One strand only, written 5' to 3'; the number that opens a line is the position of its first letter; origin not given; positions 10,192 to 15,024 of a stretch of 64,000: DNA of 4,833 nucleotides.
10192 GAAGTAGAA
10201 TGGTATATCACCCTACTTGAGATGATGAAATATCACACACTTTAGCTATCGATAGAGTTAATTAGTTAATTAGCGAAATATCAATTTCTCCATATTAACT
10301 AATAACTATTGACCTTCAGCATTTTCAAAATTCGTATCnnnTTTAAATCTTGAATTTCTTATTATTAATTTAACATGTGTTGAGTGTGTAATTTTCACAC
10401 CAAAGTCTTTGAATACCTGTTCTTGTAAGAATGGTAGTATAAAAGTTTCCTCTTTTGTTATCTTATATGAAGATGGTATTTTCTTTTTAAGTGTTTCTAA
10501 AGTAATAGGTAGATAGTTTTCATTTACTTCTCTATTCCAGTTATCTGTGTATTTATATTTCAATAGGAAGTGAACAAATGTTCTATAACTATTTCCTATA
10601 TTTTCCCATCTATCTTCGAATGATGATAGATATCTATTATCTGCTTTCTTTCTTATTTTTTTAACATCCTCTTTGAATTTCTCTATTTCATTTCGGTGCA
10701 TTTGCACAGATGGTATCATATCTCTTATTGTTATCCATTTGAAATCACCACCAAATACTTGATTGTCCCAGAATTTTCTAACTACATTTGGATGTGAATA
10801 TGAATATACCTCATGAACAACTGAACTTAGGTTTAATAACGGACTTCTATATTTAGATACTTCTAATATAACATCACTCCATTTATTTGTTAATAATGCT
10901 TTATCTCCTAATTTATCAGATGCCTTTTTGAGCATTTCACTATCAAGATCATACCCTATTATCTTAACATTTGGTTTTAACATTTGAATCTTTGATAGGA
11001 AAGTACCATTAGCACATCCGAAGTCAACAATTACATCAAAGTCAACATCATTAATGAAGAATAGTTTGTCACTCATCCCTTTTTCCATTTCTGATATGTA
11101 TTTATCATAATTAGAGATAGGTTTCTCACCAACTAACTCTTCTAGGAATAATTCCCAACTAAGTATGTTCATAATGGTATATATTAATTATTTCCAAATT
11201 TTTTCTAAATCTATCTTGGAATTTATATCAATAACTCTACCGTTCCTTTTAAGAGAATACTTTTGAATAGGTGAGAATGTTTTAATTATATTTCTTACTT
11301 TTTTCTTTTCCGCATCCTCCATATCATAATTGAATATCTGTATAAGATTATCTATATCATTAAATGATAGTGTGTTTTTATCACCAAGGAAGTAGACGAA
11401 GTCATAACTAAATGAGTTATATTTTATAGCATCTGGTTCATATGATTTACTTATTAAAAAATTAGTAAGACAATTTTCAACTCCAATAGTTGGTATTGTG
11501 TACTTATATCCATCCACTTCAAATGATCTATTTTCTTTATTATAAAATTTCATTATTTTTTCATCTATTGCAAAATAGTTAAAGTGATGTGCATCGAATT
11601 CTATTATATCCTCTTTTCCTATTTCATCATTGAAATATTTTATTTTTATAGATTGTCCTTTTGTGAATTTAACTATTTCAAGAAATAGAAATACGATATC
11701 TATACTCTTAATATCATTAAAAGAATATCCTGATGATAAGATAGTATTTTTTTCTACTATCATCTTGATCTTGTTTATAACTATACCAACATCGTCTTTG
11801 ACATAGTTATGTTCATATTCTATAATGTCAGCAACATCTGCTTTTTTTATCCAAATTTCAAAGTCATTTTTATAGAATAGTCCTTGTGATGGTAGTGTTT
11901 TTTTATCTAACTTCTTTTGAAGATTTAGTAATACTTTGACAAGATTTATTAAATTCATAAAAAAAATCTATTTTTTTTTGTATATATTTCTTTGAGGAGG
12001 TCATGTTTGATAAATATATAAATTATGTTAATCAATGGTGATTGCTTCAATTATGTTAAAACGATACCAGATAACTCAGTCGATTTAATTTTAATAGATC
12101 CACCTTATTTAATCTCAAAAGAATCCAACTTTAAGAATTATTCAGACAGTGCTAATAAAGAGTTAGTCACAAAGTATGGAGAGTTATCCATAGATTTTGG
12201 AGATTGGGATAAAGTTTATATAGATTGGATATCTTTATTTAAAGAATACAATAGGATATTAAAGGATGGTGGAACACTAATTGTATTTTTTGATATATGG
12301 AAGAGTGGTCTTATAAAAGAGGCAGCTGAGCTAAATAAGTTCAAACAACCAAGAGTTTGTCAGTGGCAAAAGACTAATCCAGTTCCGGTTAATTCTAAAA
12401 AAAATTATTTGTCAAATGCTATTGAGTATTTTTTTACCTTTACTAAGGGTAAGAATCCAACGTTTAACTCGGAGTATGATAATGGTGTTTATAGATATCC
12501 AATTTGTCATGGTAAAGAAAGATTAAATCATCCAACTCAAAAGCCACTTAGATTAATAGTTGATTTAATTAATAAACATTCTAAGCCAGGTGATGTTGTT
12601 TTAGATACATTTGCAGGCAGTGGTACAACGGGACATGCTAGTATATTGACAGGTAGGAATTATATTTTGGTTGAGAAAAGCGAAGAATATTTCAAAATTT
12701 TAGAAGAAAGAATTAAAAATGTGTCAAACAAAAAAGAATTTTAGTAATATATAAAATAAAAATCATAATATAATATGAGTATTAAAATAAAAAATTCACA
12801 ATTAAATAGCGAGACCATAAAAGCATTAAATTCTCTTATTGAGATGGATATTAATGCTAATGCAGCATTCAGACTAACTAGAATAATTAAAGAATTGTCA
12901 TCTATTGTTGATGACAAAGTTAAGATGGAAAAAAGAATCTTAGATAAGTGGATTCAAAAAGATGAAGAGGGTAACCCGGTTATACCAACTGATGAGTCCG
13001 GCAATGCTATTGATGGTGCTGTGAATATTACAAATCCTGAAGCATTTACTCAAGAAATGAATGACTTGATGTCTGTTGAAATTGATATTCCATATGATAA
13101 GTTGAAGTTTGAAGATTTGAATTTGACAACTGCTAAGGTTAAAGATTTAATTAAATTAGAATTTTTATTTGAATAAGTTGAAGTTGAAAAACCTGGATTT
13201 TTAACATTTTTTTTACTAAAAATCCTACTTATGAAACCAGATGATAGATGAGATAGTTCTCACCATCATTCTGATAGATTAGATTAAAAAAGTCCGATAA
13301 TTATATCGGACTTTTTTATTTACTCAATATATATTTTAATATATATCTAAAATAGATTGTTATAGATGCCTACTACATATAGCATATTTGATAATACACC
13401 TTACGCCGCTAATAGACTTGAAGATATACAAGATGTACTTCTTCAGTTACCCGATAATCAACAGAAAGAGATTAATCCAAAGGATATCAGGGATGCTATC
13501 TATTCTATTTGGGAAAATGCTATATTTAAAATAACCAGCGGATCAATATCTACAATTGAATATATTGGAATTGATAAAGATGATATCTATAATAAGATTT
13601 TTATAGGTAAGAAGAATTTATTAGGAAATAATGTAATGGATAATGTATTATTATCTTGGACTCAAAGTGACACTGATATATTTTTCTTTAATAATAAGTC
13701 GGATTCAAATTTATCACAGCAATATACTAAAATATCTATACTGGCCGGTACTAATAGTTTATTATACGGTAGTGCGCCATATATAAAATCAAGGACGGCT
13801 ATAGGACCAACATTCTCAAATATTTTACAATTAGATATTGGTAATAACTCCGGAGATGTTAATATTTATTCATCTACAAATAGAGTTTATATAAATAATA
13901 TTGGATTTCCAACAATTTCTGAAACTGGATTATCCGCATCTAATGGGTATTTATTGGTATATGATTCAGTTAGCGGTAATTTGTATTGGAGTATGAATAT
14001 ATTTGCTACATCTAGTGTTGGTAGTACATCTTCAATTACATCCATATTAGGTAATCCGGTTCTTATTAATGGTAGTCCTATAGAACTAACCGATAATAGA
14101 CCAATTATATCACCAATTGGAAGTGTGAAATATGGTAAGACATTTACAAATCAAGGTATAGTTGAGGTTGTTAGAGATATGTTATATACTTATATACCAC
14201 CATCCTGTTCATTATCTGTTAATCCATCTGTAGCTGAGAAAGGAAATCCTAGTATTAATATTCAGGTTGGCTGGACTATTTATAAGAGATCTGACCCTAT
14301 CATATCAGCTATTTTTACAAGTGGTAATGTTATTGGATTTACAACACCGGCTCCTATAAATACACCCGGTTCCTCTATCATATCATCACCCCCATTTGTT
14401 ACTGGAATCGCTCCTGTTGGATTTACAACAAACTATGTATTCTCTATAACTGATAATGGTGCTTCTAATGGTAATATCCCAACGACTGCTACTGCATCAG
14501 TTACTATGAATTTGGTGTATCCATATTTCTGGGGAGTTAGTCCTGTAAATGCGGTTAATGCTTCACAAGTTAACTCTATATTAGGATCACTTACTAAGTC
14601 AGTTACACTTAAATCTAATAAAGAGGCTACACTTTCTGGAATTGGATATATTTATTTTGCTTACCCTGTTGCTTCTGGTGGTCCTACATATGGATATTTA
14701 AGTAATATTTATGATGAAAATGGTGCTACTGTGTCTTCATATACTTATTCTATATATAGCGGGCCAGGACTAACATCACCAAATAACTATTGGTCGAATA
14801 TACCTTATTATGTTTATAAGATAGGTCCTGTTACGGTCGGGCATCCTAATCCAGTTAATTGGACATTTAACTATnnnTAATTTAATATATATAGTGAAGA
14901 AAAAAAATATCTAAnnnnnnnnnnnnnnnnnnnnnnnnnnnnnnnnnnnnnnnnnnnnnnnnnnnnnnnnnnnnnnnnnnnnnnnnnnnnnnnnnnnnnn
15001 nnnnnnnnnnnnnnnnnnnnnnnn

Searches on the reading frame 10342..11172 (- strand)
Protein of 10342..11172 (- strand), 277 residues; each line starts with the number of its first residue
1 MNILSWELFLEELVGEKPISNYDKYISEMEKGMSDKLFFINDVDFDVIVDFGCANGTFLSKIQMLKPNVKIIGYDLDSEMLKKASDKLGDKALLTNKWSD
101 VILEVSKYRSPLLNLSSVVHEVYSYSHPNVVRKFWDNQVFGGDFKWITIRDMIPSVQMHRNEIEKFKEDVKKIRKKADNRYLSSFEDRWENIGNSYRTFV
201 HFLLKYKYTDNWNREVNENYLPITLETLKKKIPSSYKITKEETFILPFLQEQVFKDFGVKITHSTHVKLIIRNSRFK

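Call 8: search_protein_families(library=pfam, proteins=[window:10342-11172:-], max_evalue=0.001)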
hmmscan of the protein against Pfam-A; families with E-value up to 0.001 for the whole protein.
window:10342-11172:- (277 aa): 4 families
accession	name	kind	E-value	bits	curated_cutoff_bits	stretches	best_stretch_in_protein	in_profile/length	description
PF08242.18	Methyltransf_12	-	2e-06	28.9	30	1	49-102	1-54/98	Methyltransferase domain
PF13847.12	Methyltransf_31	-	3.9e-05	23.8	27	1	47-86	6-46/145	Methyltransferase domain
PF13649.12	Methyltransf_25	-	6.7e-05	23.9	27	1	48-91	1-44/97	Methyltransferase domain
PF13489.12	Methyltransf_23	-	0.00016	21.9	27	1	43-168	21-106/164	Methyltransferase domain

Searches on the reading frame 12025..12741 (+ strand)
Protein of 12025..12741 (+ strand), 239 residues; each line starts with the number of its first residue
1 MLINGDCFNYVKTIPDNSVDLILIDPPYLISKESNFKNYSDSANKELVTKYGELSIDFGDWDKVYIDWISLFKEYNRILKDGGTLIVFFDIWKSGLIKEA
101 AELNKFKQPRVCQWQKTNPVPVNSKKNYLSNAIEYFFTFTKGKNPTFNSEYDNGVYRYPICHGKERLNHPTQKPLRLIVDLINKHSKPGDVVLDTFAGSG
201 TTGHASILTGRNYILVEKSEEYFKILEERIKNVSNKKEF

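Call 8: search_protein_families(library=pfam, proteins=[window:12025-12741:+], max_evalue=0.001)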
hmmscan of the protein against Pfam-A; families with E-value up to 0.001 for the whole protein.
window:12025-12741:+ (239 aa): 3 families
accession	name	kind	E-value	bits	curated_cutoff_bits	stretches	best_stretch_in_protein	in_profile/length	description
PF01555.25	N6_N4_Mtase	-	1e-37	130.7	26.7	1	19-227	1-220/221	DNA methylase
PF03602.21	Cons_hypoth95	-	2.2e-06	27.9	24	0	187-236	40-90/182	Conserved hypothetical protein 95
PF02086.21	MethyltransfD12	-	6.5e-05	23.2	22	0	6-44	161-202/253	D12 class N6 adenine-specific DNA methyltransferase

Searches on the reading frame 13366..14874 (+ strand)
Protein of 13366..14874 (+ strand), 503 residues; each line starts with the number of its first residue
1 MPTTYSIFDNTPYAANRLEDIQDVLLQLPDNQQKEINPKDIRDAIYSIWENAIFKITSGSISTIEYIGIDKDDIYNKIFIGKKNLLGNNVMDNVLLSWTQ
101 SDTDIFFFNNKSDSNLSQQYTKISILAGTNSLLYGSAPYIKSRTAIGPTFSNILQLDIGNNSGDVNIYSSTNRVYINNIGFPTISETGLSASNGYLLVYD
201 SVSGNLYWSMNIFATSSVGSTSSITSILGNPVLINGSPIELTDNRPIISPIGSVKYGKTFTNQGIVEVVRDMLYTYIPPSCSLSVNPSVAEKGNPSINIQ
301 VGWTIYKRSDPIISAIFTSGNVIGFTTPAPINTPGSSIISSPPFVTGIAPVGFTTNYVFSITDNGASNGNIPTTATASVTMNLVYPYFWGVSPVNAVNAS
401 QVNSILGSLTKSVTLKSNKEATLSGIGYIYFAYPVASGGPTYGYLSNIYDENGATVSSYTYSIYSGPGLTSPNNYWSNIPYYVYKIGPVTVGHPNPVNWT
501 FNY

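Call 3: search_protein_families(library=pfam, proteins=[window:13366-14874:+], max_evalue=1)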
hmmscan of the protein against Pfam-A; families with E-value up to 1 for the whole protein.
window:13366-14874:+ (503 aa): 0 families

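Call 4: search_protein_families(library=phrogs, proteins=[window:13366-14874:+], max_evalue=0.01)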
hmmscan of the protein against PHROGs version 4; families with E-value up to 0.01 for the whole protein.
window:13366-14874:+ (503 aa): 0 families

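Call 84: search_protein_families(library=ncbifam, proteins=[window:13366-14874:+], max_evalue=0.01)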
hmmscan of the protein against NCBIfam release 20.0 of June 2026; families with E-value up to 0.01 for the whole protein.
window:13366-14874:+ (503 aa): 0 families
